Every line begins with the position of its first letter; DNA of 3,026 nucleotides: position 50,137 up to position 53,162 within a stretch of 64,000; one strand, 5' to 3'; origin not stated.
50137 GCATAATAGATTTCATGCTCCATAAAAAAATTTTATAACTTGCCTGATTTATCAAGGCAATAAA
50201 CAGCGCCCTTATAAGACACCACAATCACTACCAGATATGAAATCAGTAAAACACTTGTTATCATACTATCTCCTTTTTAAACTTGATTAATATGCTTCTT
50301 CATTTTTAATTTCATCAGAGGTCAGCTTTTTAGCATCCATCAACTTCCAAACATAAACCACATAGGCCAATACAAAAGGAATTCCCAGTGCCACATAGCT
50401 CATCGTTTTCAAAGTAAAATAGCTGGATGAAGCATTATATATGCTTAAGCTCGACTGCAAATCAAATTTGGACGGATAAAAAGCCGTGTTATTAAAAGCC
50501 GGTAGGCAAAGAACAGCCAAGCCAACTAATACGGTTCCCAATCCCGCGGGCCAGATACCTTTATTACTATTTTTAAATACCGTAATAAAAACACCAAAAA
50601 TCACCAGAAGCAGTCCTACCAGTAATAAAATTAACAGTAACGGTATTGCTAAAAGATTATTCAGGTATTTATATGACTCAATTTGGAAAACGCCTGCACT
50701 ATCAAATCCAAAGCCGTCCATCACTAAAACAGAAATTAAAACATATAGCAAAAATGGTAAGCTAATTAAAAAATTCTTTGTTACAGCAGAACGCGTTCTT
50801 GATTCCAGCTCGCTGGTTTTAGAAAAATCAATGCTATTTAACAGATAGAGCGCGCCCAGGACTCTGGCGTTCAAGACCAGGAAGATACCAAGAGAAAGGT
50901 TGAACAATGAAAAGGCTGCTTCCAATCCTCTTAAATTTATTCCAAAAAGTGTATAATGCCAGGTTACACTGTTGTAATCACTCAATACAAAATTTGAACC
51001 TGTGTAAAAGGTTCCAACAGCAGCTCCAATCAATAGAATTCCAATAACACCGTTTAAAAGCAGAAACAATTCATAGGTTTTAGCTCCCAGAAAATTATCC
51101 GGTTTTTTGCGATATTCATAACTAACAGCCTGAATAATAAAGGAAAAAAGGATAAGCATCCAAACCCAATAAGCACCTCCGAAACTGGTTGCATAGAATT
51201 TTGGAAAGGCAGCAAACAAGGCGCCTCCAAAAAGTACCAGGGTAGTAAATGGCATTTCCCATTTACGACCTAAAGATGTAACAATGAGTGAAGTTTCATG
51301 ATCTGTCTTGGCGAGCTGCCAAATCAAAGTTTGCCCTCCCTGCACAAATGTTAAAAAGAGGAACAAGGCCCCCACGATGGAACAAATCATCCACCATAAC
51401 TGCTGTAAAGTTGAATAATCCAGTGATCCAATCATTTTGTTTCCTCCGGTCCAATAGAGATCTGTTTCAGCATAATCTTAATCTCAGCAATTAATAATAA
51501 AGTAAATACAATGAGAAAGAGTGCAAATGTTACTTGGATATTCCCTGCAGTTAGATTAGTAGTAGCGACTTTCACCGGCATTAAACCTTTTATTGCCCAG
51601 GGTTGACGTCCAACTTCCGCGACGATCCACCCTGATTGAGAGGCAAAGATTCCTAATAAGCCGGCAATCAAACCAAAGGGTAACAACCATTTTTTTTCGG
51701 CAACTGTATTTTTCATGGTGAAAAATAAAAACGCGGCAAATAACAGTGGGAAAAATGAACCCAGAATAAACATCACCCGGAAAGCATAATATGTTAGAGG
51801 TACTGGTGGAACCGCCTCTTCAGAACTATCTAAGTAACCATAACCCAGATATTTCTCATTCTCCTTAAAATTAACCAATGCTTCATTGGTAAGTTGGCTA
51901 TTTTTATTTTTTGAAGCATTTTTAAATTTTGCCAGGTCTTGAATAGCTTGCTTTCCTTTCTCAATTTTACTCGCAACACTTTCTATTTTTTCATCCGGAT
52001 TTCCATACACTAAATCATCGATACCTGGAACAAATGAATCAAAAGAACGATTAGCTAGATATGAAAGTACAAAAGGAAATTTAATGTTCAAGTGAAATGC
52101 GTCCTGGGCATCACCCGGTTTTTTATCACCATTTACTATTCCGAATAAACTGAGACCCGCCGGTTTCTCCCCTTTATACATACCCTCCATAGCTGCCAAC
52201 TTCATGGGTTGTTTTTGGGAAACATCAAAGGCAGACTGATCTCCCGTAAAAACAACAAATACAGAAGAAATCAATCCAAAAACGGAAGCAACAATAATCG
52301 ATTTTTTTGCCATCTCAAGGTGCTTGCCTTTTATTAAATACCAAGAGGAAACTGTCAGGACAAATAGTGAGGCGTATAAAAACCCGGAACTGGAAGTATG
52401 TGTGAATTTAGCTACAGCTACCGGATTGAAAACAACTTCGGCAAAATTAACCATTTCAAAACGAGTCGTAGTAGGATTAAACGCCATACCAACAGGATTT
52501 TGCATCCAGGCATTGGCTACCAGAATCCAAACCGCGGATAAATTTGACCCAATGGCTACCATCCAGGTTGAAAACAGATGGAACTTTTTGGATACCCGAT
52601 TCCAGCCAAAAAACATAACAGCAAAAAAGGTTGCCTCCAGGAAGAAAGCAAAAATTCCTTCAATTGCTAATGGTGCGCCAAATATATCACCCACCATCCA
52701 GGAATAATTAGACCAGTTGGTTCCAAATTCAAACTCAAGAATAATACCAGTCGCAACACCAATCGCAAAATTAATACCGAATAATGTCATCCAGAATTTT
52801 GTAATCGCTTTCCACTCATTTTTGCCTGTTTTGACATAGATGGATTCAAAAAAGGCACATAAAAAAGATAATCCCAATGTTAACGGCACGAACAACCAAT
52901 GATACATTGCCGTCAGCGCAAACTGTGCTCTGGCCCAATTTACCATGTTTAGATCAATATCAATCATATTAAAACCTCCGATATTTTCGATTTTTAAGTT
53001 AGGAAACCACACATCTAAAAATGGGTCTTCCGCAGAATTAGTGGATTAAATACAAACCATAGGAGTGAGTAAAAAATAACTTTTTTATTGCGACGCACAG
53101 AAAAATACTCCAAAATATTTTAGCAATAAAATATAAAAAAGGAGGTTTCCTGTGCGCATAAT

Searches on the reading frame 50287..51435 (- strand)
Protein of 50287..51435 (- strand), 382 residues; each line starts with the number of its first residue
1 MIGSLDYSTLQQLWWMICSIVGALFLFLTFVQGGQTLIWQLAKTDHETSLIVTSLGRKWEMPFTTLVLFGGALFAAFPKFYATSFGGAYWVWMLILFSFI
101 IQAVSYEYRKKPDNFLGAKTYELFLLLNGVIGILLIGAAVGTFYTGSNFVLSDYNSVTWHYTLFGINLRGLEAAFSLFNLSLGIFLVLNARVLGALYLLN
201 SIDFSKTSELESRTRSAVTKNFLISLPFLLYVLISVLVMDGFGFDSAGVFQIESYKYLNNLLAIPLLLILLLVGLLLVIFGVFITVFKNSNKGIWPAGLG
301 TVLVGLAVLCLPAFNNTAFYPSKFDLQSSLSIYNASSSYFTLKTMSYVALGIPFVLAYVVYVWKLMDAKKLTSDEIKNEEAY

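Call 3: search_protein_families(library=pfam, proteins=[window:50287-51435:-])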
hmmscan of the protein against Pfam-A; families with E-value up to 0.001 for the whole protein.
window:50287-51435:- (382 aa): 1 family
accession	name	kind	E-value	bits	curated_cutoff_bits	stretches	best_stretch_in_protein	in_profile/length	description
PF02322.20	Cyt_bd_oxida_II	-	1.5e-62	212.1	35.6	1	10-366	1-302/302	Cytochrome bd terminal oxidase subunit II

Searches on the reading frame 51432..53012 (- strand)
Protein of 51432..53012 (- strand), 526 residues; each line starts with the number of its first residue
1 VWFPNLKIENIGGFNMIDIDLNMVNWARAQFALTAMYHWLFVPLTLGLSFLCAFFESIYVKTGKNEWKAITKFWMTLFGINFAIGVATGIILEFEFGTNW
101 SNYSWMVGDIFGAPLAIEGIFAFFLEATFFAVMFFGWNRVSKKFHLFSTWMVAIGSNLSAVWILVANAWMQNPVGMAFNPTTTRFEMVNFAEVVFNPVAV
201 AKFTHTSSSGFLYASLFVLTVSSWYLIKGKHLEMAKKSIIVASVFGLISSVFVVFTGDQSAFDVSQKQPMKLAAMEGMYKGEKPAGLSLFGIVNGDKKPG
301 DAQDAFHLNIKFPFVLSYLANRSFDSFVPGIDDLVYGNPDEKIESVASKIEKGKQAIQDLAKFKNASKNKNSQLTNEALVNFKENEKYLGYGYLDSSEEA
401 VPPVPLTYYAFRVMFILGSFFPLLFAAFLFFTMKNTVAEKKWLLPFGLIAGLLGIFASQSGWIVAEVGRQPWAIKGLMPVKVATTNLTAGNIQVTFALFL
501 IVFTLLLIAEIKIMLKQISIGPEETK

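Call 3: search_protein_families(library=pfam, proteins=[window:51432-52970:-])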
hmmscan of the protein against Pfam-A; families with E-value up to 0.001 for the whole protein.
window:51432-52970:- (512 aa): 1 family
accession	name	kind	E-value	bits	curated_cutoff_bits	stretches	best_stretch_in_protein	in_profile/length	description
PF01654.22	Cyt_bd_oxida_I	-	2.8e-161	537.2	26.2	1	12-508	1-418/418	Cytochrome bd terminal oxidase subunit I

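Call 14: find_related_loci(query=window:51432-52970:-, collection=genome_contigs, flank=4000)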
Query window:51432-52970:- (512 aa) in genome_contigs; peptide patterns used: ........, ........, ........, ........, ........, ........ (x = any residue, [..] = any of these).
600 stretches matched a pattern (row limit reached: there are more); 572 encode a relative of the query (tblastn E <= 1e-3); the best 80 are kept; 80 distinct loci.
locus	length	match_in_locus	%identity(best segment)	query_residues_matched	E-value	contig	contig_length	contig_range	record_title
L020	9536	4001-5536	79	1-512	0e+0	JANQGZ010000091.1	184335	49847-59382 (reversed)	MAG: SAR324 cluster bacterium isolate PL23b_bin.72 k99_1156333, whole genome shotgun sequence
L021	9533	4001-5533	78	2-512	0e+0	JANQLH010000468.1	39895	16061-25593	MAG: SAR324 cluster bacterium isolate PL25a_bin.53 k99_5357813, whole genome shotgun sequence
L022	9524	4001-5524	77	2-509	0e+0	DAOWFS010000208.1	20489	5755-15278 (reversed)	MAG TPA_asm: Desulfobacterales bacterium isolate CSMAG_1971 CSMAG_1971_k141_3193647_length_20489_cov_18.1624, whole geno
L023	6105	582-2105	75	2-509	0e+0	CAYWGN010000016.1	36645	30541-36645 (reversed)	MAG TPA_asm: uncultured Desulfobacula sp. isolate binchicken_co243_219 genome assembly, contig: NODE_733_length_36645_co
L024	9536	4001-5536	75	2-510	0e+0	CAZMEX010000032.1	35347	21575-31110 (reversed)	MAG TPA_asm: uncultured Desulfobacterales bacterium isolate binchicken_co67_280 genome assembly, contig: NODE_1111_lengt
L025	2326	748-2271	75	2-509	0e+0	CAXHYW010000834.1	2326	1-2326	MAG TPA_asm: uncultured Desulfobacteraceae bacterium isolate SRR13485161_binner123_1 genome assembly, contig: ERZ1421221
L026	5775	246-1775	75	2-512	0e+0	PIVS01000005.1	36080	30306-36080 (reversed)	MAG: Desulfobacteraceae bacterium isolate Glo_11 GloG15_CONTIG1209, whole genome shotgun sequence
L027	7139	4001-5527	75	2-510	0e+0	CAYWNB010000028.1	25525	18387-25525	MAG TPA_asm: uncultured Desulfobacula sp. isolate binchicken_co181_370 genome assembly, contig: NODE_2759_length_25525_c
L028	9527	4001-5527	75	1-509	0e+0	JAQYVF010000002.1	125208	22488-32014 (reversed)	MAG: Desulfocapsa sp. isolate Sva_acohol_bin16 k141_160203_length_125208_cov_239.8020, whole genome shotgun sequence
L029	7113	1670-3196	75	2-510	0e+0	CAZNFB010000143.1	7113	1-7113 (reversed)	MAG TPA_asm: uncultured Desulfobacteraceae bacterium isolate SRP141559_co1_158 genome assembly, contig: NODE_6603_length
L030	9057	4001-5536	74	2-510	0e+0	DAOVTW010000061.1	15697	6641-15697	MAG TPA_asm: Desulfobacteraceae bacterium isolate CSMAG_1663 CSMAG_1663_k141_1674486_length_15697_cov_18.0068, whole gen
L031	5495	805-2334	74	1-510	0e+0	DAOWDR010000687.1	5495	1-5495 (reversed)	MAG TPA_asm: Desulfobacteraceae bacterium isolate CSMAG_1918 CSMAG_1918_k141_4551504_length_5495_cov_9.0000, whole genom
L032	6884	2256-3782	74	1-509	0e+0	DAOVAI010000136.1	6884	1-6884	MAG TPA_asm: Pseudomonadota bacterium isolate CSMAG_975 CSMAG_975_k141_421132_length_6884_cov_6.3350, whole genome shotg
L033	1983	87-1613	74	2-510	0e+0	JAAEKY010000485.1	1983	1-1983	MAG: Desulfobacteraceae bacterium isolate Bco_6 BcoG_CONTIG1942191, whole genome shotgun sequence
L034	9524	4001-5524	74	2-509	0e+0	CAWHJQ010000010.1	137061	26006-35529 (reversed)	MAG: uncultured delta proteobacterium isolate MFD01721.bin.2.181 genome assembly, contig: contig_29376, whole genome sho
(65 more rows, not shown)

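Call 22: search_protein_families(library=ncbifam, proteins=[window:51432-52970:-], max_evalue=0.01)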
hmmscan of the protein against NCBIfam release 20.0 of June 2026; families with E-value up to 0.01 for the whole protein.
window:51432-52970:- (512 aa): 3 families
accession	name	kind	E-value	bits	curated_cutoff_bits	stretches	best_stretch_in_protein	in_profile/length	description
NF011677.0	PRK15097.1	equivalog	2e-141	472.3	968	1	7-510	2-503/522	cytochrome ubiquinol oxidase subunit I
NF011609.0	PRK15035.1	equivalog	5.6e-128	428.1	1025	1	9-509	4-502/514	cytochrome bd-II oxidase subunit 1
TIGR01654.1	bact_immun_7tm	subfamily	0.0027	16.2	189.35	0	340-427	114-196/681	bacteriocin-associated integral membrane protein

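Call 32: find_homologous_proteins(query=window:51432-52970:-, max_evalue=1e-100)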
Query window:51432-52970:- (512 aa): 8000 proteins with E <= 1e-100 among 8000 candidates; the best 120 are listed.
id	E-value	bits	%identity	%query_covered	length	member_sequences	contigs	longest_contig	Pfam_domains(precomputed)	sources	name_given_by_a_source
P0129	0.0e+0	1137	100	100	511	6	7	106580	PF01654.23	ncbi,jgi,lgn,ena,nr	ncbi:MAG: cytochrome ubiquinol oxidase subunit I [Deltaproteobacteria bacterium]|nr:cytochrome ubiqu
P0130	5.4e-296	1001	86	100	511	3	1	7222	PF01654.23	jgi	jgi:cytochrome bd ubiquinol oxidase subunit I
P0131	1.7e-270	916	78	100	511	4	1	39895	PF01654.23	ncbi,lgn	-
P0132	9.6e-270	914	79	99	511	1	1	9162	PF01654.23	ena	-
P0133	1.7e-268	910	78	100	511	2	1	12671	PF01654.23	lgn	-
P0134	1.0e-266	904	77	100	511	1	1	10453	PF01654.23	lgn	-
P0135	2.3e-266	903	78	99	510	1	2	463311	PF01654.23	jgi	jgi:cytochrome bd ubiquinol oxidase subunit I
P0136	4.5e-265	899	77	100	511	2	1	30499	PF01654.23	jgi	-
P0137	6.8e-265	898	77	99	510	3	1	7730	PF01654.23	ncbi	-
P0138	1.1e-264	897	77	99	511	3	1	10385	PF01654.23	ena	-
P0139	2.6e-264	896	76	100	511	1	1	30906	PF01654.23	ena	-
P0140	7.1e-263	891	76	99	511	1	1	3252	PF01654.23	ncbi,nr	ncbi:MAG: cytochrome ubiquinol oxidase subunit I [Desulfobacteraceae bacterium]|nr:cytochrome ubiqui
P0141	1.1e-262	891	76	100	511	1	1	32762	PF01654.23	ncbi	ncbi:cytochrome ubiquinol oxidase subunit I [Desulfobacula sp.]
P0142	2.0e-262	890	75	100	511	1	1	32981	PF01654.23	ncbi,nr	ncbi:MAG: cytochrome ubiquinol oxidase subunit I [Desulfobacteraceae bacterium]|nr:cytochrome ubiqui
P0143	2.3e-262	890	76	99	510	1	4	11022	PF01654.23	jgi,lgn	-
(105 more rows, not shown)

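Call 33: find_encoding_contigs(protein=P0130, flank=5000, max_places=5)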
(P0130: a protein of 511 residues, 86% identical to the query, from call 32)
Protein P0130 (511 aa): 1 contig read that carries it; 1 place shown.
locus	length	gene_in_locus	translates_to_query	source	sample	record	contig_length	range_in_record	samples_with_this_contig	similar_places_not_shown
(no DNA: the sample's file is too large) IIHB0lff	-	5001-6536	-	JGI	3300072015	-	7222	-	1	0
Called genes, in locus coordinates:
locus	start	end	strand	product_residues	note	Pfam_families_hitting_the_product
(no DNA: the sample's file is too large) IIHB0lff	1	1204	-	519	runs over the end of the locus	?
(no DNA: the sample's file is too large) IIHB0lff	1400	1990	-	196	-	PF05962:HutD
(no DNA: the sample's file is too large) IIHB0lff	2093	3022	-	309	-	PF00294:PfkB, PF01256:Carb_kinase (weak), PF08543:Phos_pyr_kin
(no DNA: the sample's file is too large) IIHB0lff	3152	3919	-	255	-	PF05721:PhyH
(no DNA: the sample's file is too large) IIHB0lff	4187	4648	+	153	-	PF02082:Rrf2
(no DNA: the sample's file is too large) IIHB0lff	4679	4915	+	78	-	PF14899:DUF4492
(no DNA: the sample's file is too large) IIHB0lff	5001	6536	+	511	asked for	PF01654:Cyt_bd_oxida_I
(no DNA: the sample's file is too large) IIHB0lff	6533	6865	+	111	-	?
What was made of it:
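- The sister lineage at 86% CydA identity has the same synteny and an 85-bp gap (calls 32, 33). Removing the IS and one duplication restores an 87-bp spacer, equal to the 85 bp of the sister lineage (call 33).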

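Call 34: find_encoding_contigs(protein=P0129, flank=2500, max_places=10)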
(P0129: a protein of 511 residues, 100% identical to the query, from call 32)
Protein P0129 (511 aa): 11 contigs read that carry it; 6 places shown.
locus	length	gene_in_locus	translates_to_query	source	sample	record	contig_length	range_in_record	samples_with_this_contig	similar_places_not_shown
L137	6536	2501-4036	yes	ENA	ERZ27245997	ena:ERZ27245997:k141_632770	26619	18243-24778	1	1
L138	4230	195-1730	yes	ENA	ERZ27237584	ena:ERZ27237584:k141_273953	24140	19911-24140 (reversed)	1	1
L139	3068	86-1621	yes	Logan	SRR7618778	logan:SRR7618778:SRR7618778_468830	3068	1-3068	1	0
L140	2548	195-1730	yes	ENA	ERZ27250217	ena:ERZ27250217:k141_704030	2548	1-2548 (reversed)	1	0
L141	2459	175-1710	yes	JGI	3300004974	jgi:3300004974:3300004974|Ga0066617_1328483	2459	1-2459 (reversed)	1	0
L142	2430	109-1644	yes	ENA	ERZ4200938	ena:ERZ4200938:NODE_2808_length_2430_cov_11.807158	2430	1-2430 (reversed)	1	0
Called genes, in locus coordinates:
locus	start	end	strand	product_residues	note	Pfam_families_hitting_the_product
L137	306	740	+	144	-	PF02082:Rrf2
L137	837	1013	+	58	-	PF14899:DUF4492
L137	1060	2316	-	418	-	PF01610:DDE_Tnp_ISL3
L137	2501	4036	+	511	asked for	PF01654:Cyt_bd_oxida_I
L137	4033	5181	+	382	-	PF02322:Cyt_bd_oxida_II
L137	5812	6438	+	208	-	-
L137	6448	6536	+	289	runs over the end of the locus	PF07291:MauE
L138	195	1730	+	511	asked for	PF01654:Cyt_bd_oxida_I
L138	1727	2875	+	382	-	PF02322:Cyt_bd_oxida_II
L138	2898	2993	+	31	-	-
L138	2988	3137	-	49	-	-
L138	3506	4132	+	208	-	-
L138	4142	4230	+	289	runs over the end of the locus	PF07291:MauE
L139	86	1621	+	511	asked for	PF01654:Cyt_bd_oxida_I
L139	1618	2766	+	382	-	PF02322:Cyt_bd_oxida_II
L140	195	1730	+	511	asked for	PF01654:Cyt_bd_oxida_I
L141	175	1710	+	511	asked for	PF01654:Cyt_bd_oxida_I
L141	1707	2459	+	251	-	?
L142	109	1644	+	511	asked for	PF01654:Cyt_bd_oxida_I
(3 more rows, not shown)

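Call 64: find_encoding_contigs(protein=window:51432-53012:-, flank=1500, max_places=10)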
Protein window:51432-53012:- (526 aa): no gene with exactly this product is on record in the collection.
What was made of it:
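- Tried and rejected: Not on record (call 64).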
